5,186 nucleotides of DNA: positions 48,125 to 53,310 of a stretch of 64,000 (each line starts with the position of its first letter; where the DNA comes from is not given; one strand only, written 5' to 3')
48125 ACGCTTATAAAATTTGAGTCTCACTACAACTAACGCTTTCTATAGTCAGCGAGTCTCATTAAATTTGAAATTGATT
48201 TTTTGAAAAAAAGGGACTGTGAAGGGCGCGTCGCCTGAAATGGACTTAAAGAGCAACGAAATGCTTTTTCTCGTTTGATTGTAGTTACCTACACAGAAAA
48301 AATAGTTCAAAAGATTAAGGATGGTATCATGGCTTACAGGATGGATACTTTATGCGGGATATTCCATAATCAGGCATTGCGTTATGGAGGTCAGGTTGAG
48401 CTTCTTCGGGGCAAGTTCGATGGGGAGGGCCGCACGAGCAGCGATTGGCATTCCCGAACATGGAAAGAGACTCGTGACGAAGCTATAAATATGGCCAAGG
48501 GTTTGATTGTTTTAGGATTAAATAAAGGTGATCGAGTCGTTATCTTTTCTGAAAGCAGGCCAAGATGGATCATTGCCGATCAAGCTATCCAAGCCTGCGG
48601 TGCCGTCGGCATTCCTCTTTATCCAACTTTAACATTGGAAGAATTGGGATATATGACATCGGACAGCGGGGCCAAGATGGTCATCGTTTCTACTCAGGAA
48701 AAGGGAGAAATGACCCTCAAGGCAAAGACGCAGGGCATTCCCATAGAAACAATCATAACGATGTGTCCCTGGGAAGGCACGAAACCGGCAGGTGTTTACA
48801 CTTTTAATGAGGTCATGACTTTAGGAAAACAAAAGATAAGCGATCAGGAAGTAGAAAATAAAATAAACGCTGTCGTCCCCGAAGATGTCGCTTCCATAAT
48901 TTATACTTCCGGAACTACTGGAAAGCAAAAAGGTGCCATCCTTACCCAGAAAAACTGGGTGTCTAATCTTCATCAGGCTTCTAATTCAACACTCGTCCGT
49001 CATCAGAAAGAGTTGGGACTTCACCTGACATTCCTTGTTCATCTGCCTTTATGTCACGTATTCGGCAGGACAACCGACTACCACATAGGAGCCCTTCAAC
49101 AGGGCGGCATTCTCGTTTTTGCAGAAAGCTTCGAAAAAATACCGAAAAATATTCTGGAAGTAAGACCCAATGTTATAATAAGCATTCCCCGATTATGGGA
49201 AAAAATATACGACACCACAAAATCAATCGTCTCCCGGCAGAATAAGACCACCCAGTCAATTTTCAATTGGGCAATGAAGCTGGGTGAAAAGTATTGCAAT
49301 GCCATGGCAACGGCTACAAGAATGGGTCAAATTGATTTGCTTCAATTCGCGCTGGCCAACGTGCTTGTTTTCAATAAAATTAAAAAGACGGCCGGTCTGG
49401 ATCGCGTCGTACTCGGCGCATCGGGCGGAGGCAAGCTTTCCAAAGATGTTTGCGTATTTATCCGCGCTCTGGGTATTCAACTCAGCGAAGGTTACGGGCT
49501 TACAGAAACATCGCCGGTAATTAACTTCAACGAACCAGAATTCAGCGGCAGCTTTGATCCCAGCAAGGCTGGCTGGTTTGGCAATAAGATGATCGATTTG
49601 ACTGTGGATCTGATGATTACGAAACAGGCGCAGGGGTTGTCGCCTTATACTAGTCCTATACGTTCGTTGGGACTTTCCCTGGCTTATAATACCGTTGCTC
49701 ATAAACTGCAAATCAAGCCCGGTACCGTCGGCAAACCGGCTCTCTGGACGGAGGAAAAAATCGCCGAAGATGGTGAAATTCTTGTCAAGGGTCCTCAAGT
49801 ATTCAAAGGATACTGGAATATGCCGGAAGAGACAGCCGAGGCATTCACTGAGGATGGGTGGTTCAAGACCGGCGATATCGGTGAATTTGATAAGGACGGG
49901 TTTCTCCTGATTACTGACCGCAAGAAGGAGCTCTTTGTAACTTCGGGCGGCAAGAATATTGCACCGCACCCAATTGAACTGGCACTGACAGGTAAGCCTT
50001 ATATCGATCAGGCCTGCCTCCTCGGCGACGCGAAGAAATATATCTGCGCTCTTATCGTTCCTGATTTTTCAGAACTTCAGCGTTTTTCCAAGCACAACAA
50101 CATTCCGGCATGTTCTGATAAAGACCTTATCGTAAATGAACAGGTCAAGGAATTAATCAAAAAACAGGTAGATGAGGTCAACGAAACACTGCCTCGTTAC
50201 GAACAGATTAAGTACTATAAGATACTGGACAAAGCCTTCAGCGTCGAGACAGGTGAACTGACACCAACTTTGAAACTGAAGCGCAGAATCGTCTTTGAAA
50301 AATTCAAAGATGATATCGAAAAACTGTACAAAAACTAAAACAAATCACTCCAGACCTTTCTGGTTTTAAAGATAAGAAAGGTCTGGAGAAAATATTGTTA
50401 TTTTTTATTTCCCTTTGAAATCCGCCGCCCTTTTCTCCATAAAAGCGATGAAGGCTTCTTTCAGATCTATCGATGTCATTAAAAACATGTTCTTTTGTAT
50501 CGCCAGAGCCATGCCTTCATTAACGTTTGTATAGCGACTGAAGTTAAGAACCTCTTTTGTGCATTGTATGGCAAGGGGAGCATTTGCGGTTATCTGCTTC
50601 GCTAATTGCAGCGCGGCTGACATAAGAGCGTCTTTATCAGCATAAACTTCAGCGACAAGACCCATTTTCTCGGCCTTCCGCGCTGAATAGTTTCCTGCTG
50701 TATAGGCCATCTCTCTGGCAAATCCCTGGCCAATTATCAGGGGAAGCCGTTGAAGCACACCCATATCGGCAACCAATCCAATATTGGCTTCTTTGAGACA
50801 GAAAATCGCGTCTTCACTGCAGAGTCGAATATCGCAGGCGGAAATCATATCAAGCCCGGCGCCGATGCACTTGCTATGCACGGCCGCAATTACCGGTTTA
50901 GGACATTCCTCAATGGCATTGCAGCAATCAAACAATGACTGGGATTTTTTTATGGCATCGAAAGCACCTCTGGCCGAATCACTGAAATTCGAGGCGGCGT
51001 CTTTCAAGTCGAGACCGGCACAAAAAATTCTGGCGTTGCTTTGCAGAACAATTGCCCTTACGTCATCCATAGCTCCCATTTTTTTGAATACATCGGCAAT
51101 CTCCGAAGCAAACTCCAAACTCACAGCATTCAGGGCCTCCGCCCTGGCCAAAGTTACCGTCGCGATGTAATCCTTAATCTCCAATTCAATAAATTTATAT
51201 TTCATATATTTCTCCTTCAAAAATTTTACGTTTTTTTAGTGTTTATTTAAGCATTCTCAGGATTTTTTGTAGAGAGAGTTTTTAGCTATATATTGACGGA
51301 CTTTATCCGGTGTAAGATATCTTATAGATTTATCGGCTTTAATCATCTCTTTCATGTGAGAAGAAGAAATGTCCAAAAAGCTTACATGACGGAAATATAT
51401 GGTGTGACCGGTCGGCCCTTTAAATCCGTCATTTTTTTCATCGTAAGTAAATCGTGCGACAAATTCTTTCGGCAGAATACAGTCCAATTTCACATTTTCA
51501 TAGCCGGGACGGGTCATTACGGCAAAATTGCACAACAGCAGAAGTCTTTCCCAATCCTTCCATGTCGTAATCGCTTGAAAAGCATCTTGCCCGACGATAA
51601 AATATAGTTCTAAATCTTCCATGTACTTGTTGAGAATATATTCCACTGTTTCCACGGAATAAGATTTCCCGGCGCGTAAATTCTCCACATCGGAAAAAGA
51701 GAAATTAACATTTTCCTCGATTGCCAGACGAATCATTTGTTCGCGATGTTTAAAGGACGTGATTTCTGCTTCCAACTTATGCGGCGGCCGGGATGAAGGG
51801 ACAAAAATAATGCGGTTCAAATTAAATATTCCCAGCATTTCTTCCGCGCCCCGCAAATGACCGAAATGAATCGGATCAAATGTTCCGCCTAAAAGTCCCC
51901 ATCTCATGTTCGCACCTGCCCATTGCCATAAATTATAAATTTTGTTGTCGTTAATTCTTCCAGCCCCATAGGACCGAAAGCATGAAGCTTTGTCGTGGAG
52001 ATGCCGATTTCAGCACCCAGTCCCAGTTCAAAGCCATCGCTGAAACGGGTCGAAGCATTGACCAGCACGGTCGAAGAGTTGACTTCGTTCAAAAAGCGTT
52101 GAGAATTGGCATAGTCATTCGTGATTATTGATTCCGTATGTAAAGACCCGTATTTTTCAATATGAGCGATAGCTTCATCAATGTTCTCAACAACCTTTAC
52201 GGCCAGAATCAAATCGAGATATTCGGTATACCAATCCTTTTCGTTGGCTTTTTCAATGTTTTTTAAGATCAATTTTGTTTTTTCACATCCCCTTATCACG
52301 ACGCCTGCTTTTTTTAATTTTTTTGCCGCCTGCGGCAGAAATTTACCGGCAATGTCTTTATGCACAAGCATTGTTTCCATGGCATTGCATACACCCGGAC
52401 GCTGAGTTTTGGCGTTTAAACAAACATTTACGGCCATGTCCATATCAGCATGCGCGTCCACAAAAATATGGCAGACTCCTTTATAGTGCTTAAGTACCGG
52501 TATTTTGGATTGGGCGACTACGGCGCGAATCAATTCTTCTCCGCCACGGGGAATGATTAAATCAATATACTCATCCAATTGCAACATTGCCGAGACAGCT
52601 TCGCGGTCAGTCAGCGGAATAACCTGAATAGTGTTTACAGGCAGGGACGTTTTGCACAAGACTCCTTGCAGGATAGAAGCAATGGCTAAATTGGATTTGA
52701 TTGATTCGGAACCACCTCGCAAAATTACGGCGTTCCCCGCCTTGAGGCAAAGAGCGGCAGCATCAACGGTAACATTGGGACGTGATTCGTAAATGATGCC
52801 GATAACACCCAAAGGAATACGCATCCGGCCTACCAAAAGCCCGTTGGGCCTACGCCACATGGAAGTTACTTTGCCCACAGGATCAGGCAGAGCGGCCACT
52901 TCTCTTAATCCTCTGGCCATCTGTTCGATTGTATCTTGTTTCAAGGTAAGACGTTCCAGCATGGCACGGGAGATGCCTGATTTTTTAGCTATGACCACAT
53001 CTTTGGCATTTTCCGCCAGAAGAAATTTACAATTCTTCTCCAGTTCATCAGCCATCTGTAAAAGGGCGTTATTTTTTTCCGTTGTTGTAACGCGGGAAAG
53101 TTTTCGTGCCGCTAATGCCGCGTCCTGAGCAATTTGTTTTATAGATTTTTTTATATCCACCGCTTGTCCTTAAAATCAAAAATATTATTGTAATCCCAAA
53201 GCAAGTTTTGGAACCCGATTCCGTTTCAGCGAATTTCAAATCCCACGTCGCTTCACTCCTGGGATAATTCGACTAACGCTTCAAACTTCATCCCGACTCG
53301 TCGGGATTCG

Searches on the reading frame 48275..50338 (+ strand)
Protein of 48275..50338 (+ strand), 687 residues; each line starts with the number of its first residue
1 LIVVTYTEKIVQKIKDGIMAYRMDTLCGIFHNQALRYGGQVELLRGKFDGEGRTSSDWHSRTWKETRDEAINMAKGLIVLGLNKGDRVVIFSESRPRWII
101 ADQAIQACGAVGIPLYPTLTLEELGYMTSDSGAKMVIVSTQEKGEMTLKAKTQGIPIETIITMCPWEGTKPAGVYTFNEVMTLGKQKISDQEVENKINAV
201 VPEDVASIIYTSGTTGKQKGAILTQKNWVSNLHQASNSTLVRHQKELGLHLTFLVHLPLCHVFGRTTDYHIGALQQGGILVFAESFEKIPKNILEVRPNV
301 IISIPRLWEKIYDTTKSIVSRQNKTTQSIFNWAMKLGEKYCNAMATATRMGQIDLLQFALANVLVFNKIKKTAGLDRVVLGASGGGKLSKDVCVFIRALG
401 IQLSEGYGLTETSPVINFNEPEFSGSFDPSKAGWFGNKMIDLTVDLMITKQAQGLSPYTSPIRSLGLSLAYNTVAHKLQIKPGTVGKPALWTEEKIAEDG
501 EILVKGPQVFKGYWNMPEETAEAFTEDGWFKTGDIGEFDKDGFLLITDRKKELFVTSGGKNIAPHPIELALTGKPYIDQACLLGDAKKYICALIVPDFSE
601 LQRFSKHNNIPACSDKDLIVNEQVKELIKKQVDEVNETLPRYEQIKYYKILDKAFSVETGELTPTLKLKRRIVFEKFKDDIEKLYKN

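Call 45: search_protein_families(library=pfam, proteins=[window:48275-50338:+])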
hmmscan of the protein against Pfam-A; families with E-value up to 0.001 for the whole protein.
window:48275-50338:+ (687 aa): 2 families
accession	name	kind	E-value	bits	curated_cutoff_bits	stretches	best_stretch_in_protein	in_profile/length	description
PF00501.34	AMP-binding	-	1.9e-63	215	29.9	1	56-419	17-333/384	AMP-binding enzyme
PF23562.2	AMP-binding_C_3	-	1.6e-12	48.4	20.8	1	554-686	4-121/124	AMP-binding enzyme C-terminal domain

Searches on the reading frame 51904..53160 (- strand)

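Call 45: search_protein_families(library=pfam, proteins=[window:51904-53160:-])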
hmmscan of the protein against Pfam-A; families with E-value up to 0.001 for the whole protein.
window:51904-53160:- (418 aa): 1 family
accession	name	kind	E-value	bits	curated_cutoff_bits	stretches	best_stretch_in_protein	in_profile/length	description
PF00171.27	Aldedh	-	2.3e-21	76.3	23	1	5-285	29-296/461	Aldehyde dehydrogenase family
